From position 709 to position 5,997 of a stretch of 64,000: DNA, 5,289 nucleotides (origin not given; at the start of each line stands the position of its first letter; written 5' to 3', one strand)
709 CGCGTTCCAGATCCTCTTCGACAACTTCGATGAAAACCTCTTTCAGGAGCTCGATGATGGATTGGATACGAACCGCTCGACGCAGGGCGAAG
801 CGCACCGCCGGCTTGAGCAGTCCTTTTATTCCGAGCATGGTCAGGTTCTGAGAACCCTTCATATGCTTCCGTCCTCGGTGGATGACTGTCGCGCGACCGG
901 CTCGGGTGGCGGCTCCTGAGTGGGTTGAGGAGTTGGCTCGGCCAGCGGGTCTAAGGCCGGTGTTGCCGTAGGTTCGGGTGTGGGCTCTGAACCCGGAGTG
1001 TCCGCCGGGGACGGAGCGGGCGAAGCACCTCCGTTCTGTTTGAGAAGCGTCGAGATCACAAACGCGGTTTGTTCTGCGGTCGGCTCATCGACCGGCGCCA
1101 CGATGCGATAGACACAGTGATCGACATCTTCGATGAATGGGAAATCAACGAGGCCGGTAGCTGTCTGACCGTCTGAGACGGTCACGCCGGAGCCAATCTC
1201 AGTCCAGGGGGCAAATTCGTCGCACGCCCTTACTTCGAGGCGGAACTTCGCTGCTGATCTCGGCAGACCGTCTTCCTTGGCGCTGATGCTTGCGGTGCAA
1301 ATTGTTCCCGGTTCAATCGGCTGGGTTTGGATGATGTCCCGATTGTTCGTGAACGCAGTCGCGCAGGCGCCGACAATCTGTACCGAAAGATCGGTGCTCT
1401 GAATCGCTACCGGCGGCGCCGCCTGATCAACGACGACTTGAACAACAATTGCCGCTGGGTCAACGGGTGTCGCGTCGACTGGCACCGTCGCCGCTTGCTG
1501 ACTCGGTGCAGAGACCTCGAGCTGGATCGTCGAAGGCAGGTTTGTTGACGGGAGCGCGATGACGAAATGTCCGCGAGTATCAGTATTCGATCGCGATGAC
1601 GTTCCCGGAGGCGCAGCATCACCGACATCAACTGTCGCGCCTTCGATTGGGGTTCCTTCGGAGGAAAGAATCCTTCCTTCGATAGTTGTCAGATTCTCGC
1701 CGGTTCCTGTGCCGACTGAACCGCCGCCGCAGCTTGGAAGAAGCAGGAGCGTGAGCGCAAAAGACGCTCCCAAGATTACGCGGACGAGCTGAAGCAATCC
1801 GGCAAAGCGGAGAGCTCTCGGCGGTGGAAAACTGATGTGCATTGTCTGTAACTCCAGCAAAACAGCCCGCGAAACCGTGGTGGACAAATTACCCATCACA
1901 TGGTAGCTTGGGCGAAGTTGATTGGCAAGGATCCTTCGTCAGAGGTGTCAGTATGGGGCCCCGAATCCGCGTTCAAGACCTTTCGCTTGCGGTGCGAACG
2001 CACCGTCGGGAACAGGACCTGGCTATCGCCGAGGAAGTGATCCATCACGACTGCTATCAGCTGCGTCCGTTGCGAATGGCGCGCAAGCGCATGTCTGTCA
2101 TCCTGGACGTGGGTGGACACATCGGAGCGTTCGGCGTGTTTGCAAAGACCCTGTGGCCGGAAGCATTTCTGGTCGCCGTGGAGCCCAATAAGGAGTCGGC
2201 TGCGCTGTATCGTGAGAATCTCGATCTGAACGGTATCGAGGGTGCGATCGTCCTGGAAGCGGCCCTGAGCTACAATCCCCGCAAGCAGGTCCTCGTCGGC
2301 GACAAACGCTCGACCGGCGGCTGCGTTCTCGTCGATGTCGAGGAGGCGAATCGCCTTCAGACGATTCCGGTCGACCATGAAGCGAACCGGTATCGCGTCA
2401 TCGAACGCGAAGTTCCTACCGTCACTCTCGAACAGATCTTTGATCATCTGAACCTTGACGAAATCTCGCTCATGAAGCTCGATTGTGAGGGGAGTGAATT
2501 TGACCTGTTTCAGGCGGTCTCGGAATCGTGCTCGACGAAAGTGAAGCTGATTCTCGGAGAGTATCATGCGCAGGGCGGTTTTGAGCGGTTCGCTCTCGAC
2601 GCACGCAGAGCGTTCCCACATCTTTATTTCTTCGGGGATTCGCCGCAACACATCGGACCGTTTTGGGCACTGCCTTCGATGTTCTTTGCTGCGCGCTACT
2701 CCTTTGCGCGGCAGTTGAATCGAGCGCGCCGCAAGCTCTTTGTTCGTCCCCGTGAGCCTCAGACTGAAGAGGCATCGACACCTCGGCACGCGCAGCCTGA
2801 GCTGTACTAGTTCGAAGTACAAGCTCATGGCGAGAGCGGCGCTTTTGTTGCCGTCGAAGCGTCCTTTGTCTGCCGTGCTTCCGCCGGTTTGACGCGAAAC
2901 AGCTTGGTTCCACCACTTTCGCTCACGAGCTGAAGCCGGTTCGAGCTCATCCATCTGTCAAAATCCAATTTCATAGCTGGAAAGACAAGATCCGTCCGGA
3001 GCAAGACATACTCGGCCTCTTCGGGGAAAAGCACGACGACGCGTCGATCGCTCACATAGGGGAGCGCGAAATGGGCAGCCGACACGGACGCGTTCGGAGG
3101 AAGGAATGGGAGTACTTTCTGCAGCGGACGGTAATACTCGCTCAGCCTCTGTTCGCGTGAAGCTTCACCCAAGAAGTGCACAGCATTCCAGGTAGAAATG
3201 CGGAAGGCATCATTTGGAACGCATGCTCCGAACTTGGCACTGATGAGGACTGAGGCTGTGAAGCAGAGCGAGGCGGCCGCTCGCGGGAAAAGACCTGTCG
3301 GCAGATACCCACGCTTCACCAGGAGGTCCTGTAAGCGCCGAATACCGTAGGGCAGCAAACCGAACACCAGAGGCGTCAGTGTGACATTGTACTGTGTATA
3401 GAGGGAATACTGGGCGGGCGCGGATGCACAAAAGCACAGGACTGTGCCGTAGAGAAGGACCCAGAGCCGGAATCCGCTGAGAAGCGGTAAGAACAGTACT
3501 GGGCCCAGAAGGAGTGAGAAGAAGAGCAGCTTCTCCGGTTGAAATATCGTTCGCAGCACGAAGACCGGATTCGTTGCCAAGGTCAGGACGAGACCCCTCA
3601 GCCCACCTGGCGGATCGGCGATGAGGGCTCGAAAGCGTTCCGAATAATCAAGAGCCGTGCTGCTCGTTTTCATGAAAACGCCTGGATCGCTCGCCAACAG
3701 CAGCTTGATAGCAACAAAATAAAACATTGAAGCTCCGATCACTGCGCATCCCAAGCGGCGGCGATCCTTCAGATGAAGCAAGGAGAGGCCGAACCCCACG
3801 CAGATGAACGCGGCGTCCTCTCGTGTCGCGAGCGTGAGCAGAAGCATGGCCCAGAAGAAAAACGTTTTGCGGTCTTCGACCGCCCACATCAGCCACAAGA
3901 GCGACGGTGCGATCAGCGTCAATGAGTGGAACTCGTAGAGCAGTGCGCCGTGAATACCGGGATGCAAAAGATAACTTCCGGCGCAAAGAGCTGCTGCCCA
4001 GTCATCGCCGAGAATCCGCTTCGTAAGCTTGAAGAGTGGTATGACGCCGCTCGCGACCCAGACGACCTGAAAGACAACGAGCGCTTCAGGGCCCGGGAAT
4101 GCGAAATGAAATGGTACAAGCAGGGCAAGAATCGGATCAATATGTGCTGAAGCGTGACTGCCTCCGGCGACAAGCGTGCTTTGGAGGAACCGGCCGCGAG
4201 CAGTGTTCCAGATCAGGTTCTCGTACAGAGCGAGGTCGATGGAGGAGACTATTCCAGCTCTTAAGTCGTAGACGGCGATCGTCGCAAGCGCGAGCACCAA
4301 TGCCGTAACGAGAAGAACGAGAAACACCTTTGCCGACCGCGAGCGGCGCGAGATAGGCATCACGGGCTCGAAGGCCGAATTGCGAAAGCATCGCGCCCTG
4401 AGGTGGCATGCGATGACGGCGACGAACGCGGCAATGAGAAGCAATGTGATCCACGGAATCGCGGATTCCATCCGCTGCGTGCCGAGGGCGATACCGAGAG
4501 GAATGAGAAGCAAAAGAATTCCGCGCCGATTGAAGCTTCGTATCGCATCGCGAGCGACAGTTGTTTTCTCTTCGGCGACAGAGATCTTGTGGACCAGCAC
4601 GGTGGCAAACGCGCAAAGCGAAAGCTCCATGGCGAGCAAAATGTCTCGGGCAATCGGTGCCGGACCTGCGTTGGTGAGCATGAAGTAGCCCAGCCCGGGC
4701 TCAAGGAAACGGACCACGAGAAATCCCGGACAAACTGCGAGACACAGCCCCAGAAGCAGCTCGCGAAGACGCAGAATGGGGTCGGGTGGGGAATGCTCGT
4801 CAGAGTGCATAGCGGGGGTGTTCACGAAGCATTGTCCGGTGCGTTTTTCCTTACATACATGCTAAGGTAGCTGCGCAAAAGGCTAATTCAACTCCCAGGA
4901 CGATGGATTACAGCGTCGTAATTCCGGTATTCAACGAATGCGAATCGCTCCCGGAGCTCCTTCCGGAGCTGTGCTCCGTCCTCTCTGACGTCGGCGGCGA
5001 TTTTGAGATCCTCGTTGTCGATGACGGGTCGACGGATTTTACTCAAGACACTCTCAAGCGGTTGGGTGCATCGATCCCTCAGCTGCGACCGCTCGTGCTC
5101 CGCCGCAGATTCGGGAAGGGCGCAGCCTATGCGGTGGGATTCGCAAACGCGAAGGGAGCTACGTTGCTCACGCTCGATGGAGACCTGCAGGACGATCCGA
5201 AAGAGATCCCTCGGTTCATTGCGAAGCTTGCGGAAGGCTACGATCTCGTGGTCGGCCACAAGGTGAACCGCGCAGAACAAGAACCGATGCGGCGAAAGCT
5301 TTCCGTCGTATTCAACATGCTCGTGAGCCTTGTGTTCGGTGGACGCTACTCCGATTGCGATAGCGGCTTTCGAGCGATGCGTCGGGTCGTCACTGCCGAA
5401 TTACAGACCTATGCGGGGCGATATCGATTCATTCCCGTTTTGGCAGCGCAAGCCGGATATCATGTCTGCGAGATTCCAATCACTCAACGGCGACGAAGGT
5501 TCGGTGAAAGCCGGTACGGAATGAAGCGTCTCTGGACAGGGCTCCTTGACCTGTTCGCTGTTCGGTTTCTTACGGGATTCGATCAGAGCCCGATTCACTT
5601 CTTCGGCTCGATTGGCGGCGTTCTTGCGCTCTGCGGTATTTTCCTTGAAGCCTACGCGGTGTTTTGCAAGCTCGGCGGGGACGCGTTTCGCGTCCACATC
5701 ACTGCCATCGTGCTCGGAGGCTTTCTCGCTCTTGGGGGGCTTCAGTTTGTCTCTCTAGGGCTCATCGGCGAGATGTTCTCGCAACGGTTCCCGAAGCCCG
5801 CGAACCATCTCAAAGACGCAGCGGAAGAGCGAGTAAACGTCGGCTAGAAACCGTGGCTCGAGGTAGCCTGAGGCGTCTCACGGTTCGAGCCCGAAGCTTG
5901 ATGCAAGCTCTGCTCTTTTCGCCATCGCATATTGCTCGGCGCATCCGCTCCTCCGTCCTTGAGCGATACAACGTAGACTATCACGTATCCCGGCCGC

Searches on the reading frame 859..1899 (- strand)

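Call 38: search_protein_families(library=pfam, proteins=[window:859-1899:-], max_evalue=0.001)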
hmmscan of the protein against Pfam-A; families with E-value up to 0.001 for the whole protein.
window:859-1899:- (346 aa): 1 family
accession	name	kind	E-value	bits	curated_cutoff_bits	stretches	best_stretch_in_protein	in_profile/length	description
PF13620.12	CarboxypepD_reg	-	9.2e-10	39.2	32.3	1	72-153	1-79/82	Carboxypeptidase regulatory-like domain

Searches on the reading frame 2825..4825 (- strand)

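Call 38: search_protein_families(library=pfam, proteins=[window:2825-4825:-], max_evalue=0.001)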
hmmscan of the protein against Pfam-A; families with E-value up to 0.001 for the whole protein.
window:2825-4825:- (666 aa): 1 family
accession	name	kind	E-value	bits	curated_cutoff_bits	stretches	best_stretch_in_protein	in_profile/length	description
PF09852.15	DUF2079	-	3.5e-46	158.7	28.2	1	195-607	9-408/459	Predicted membrane protein (DUF2079)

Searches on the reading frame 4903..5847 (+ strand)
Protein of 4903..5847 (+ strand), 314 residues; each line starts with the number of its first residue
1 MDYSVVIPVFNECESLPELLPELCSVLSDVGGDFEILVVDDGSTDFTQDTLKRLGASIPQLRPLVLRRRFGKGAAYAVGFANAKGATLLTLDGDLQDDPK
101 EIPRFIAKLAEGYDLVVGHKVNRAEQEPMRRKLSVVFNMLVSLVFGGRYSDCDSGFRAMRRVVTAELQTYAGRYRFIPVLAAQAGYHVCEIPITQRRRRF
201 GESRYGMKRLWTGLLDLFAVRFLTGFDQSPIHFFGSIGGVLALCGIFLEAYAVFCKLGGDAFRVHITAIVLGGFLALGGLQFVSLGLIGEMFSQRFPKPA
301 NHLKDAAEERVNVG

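Call 38: search_protein_families(library=pfam, proteins=[window:4903-5847:+], max_evalue=0.001)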
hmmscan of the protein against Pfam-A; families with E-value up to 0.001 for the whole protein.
window:4903-5847:+ (314 aa): 1 family
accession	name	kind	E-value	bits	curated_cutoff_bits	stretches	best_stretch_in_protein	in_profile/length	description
PF00535.33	Glycos_transf_2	-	2.9e-27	96.1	23.3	1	4-165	1-165/168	Glycosyl transferase family 2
